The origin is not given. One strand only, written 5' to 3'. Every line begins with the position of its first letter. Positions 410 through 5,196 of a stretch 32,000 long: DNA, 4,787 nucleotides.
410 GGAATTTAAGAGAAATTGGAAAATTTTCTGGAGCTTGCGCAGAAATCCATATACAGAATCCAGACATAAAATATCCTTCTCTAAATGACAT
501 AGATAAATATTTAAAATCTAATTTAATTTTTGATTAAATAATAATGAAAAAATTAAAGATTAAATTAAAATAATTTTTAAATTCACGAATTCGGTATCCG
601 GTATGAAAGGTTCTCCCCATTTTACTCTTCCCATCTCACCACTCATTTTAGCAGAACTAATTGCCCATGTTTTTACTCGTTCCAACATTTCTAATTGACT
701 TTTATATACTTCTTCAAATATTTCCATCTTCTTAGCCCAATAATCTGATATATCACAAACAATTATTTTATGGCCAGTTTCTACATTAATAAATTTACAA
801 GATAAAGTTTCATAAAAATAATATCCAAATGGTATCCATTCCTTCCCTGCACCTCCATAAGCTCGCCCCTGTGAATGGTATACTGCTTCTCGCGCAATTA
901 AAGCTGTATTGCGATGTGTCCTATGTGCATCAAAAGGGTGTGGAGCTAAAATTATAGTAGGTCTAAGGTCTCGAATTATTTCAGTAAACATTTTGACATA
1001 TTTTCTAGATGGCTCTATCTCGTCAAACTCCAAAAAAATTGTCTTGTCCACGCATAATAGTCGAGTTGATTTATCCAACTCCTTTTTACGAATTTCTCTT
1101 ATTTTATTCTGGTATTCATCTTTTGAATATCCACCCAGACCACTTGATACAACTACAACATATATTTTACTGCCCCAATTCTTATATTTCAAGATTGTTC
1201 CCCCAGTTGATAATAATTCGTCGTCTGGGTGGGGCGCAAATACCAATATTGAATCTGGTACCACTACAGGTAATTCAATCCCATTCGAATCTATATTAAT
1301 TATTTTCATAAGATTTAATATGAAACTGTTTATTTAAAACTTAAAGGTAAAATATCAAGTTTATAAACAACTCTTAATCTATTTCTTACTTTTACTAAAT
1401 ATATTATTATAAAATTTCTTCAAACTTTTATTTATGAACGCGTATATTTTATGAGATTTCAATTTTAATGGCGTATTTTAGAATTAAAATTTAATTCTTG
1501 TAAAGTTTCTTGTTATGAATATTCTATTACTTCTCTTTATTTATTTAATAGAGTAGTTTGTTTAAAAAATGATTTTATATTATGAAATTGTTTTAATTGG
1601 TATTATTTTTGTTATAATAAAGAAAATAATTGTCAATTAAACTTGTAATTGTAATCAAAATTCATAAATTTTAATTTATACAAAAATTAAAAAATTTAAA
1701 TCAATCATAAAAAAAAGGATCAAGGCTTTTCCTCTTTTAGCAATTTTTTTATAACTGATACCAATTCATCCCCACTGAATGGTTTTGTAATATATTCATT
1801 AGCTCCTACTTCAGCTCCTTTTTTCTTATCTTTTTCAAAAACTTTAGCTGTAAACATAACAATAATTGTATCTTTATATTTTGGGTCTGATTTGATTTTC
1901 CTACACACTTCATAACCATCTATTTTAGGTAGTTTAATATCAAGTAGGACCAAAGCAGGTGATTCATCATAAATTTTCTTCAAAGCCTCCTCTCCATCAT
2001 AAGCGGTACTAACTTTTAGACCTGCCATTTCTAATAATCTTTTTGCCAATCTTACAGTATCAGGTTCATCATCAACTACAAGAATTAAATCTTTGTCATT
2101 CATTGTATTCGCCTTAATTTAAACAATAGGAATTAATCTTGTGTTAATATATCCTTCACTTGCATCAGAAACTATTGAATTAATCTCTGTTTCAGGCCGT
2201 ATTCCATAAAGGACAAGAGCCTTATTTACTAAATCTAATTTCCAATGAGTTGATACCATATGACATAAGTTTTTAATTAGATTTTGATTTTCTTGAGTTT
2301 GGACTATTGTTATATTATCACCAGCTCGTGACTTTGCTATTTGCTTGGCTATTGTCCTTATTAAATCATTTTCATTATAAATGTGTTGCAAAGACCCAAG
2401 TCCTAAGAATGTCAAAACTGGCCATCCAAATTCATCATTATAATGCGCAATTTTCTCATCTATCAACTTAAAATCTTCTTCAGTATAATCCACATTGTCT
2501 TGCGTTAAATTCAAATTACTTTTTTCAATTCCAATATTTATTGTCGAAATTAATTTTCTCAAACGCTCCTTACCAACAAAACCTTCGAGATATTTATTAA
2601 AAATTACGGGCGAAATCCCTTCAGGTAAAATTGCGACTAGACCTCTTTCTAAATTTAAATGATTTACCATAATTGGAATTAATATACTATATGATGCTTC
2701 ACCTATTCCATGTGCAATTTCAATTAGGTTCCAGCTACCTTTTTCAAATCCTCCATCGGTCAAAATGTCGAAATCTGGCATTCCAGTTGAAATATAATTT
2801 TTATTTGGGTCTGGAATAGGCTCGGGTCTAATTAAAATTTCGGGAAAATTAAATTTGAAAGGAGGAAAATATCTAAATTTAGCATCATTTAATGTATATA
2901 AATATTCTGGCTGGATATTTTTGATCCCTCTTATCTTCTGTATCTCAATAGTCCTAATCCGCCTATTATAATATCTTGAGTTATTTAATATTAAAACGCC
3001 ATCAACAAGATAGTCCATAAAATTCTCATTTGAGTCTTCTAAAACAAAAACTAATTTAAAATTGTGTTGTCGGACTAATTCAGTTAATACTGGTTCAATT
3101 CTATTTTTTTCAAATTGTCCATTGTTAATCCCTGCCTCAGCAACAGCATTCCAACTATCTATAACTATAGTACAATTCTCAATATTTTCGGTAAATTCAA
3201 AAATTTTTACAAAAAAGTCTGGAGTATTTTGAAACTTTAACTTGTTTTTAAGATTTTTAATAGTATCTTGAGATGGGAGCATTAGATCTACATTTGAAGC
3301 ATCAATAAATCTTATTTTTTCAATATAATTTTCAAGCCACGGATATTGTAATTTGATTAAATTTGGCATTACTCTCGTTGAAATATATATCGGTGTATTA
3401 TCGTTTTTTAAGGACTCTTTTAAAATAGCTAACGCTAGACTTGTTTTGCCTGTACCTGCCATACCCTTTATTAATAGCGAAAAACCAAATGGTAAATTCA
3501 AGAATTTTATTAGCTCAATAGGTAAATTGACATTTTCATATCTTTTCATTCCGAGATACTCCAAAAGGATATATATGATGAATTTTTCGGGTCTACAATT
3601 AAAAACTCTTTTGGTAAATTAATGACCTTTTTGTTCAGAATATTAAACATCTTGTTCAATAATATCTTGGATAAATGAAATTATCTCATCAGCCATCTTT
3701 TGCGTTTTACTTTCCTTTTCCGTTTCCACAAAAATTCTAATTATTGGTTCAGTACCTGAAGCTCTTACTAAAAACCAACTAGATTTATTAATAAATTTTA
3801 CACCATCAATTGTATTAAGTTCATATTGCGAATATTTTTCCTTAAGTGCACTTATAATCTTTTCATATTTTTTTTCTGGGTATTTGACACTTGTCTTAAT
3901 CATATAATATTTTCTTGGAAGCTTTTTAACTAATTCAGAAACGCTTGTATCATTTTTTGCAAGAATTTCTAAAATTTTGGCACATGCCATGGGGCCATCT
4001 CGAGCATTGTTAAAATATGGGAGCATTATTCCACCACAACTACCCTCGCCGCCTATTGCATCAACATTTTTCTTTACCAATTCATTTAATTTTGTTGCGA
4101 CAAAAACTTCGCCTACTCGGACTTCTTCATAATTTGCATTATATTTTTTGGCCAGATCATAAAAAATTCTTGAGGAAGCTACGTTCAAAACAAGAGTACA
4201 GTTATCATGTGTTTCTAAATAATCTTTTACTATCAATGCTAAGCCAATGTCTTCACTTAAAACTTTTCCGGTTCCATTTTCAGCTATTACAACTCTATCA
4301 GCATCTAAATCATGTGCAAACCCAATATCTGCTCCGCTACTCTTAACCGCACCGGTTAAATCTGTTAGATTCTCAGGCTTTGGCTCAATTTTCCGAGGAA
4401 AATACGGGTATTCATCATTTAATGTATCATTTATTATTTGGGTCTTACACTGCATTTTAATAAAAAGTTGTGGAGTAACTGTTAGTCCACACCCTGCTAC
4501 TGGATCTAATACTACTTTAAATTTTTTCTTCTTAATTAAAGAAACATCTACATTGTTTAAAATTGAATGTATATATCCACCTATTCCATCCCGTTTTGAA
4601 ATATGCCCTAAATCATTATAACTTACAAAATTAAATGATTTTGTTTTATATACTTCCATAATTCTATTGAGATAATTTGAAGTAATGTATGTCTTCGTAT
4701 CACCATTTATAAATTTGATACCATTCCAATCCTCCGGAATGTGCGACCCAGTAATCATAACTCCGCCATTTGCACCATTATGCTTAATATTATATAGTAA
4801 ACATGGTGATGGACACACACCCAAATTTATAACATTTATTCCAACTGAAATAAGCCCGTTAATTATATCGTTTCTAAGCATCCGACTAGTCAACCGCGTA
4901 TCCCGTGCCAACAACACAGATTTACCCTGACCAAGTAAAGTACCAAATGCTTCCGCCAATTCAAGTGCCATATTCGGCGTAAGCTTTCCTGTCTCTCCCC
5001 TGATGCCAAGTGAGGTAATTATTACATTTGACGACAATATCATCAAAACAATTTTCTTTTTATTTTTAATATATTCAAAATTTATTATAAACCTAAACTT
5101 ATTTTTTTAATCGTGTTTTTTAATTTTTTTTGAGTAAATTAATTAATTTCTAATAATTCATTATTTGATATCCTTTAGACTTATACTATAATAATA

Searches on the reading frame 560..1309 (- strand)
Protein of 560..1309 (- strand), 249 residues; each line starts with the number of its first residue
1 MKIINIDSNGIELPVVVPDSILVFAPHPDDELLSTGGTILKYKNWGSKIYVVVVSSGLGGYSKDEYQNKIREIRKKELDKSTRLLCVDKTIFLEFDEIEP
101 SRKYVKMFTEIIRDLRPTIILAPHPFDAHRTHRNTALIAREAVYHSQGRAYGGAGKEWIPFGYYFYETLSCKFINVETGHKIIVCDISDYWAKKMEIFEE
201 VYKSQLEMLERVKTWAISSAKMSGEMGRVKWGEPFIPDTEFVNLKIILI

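Call 55: search_protein_families(library=pfam, proteins=[window:560-1309:-], max_evalue=0.00001)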
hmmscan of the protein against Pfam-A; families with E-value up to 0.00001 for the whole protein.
window:560-1309:- (249 aa): 1 family
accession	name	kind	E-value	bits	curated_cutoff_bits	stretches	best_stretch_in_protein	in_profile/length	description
PF02585.22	PIG-L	-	3.2e-25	89.6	28.2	1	22-143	1-129/129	GlcNAc-PI de-N-acetylase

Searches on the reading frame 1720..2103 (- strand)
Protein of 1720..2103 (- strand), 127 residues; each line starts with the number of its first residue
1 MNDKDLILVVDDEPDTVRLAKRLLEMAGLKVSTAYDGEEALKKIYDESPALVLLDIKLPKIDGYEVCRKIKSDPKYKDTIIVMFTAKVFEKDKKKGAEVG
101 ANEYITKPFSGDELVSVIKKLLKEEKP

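Call 55: search_protein_families(library=pfam, proteins=[window:1720-2103:-], max_evalue=0.00001)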
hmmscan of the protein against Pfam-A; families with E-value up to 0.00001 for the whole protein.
window:1720-2103:- (127 aa): 2 families
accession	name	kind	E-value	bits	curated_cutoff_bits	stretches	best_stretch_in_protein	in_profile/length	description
PF00072.30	Response_reg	-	1e-29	103.3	30.2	1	7-118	1-110/111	Response regulator receiver domain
PF23198.2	PDE8A_N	-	1.5e-06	28.7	29.6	1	25-94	31-101/147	PDE8A-like, N-terminal domain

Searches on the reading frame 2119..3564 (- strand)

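Call 55: search_protein_families(library=pfam, proteins=[window:2119-3564:-], max_evalue=0.00001)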
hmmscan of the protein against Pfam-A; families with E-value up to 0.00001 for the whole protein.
window:2119-3564:- (481 aa): 2 families
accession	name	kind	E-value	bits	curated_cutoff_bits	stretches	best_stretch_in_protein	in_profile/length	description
PF07088.17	GvpD_P-loop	-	3.6e-18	66.6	24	1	20-196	3-175/189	GvpD gas vesicle protein, P-loop domain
PF06745.19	ATPase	-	1e-14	54.9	26.6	1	25-227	17-221/231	KaiC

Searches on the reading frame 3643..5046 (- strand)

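Call 4: search_protein_families(library=pfam, proteins=[window:3643-5046:-], max_evalue=0.01)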
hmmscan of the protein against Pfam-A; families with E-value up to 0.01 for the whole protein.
window:3643-5046:- (467 aa): 4 families
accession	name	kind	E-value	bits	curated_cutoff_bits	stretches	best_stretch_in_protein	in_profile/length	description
PF02878.22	PGM_PMM_I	-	7.5e-31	107.1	22.5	1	14-138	8-136/138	Phosphoglucomutase/phosphomannomutase, alpha/beta/alpha domain I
PF02879.22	PGM_PMM_II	-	1.1e-19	71.3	29.3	1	158-257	3-101/103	Phosphoglucomutase/phosphomannomutase, alpha/beta/alpha domain II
PF02880.22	PGM_PMM_III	-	4.7e-19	69.1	20.7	1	269-380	6-115/115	Phosphoglucomutase/phosphomannomutase, alpha/beta/alpha domain III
PF00408.26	PGM_PMM_IV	-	2.9e-10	40.5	23.1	1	387-456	4-66/68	Phosphoglucomutase/phosphomannomutase, C-terminal domain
